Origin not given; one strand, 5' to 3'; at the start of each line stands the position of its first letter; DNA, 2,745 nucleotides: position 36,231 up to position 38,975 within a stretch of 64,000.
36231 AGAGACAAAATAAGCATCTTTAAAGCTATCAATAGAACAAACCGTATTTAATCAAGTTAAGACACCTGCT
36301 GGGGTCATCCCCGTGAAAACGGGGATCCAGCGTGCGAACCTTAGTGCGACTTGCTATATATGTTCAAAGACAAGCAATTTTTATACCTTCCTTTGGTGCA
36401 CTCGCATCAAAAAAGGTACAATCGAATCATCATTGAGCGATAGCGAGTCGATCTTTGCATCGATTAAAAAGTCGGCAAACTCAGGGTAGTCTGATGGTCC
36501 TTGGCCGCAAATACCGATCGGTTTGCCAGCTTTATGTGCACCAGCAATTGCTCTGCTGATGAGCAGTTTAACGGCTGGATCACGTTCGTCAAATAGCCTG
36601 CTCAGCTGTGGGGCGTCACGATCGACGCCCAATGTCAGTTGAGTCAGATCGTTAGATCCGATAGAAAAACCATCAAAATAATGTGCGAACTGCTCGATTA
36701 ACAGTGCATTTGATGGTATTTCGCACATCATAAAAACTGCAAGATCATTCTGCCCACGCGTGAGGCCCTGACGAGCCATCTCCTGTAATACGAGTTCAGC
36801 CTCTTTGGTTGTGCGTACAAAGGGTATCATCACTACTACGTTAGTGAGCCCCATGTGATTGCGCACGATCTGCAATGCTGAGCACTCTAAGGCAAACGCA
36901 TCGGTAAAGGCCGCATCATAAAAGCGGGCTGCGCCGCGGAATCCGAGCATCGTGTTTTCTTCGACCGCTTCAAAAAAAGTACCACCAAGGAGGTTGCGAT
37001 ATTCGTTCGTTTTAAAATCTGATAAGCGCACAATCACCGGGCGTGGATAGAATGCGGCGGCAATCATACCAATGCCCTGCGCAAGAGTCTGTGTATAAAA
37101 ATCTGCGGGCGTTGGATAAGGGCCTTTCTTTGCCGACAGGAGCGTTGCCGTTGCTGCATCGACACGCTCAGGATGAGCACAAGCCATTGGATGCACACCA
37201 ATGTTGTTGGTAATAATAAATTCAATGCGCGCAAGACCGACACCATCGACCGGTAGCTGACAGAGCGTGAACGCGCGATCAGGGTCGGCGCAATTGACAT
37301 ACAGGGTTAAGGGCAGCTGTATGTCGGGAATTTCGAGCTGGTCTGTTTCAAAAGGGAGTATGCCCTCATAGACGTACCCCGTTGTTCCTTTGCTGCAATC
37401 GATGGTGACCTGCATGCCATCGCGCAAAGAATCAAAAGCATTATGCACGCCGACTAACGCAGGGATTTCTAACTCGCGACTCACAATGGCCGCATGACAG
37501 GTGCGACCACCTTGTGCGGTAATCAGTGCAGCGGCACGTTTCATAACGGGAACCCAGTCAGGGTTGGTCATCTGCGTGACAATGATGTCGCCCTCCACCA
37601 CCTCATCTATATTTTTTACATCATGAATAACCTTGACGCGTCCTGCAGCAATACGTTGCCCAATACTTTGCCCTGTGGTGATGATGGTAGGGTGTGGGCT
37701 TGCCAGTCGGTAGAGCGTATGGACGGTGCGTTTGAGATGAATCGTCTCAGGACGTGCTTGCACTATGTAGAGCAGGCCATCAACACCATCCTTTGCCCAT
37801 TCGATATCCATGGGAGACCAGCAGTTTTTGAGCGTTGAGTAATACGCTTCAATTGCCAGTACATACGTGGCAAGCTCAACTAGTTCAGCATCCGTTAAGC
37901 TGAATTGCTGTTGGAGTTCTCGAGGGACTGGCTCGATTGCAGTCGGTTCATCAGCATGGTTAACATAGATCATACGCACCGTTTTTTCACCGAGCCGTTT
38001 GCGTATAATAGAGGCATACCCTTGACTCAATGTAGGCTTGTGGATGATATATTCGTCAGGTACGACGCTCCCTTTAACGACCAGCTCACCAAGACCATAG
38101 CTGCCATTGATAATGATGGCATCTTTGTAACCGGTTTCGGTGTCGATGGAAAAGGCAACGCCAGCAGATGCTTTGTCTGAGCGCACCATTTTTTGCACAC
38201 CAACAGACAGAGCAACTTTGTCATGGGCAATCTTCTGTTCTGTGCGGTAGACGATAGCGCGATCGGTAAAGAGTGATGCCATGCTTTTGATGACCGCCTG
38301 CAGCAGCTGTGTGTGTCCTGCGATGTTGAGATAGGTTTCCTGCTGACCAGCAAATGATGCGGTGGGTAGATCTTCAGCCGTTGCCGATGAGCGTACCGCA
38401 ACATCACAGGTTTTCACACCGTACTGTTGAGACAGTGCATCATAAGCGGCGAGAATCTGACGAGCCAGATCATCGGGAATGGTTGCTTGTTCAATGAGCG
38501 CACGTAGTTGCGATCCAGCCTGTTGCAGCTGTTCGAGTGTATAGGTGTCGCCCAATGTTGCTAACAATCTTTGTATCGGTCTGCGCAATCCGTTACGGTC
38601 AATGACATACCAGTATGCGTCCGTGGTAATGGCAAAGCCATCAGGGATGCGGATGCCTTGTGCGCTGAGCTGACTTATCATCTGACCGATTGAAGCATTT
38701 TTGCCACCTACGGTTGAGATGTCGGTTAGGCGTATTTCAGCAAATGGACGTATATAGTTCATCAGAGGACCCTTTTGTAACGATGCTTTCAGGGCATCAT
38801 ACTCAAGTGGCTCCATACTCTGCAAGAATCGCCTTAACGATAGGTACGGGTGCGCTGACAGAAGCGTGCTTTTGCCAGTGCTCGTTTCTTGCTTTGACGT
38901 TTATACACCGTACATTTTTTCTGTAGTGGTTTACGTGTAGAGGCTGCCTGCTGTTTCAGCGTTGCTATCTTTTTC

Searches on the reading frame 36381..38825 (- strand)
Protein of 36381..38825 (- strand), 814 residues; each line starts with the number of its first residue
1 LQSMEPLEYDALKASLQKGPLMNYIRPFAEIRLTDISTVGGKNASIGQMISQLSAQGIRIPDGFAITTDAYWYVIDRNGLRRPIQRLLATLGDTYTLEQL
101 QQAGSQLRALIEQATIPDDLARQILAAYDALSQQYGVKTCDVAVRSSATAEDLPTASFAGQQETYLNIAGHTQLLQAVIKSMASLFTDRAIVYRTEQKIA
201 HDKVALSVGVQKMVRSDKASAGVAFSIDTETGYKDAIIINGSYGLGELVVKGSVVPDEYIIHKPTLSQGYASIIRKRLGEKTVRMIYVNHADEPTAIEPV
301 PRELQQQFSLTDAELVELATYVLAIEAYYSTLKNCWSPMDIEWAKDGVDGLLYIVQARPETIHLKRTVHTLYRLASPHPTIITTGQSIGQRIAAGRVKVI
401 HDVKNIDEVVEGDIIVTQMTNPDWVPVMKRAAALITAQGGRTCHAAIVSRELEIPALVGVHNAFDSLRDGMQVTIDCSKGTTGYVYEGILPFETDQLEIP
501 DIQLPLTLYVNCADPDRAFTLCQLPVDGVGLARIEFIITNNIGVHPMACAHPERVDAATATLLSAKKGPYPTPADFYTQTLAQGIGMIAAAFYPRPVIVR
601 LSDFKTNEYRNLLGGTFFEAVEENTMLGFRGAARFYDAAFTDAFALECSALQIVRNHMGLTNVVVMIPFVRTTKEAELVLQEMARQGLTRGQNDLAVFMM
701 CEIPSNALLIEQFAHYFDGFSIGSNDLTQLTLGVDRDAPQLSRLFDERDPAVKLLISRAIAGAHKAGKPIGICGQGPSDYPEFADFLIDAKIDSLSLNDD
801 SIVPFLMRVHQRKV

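Call 70: search_protein_families(library=pfam, proteins=[window:36381-38825:-], max_evalue=0.00001)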
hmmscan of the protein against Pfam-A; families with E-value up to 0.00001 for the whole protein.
window:36381-38825:- (814 aa): 3 families
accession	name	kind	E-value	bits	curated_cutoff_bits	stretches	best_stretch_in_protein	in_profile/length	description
PF01326.24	PPDK_N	-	1.8e-109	366.5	27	1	37-368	2-317/328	Pyruvate phosphate dikinase, AMP/ATP-binding domain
PF02896.24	PEP-utilizers_C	-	2e-55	188.5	22.8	1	507-811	21-290/293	PEP-utilising enzyme, PEP-binding domain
PF00391.29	PEP-utilizers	-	3.4e-27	94.3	23.1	1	411-480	3-72/72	PEP-utilising enzyme, mobile domain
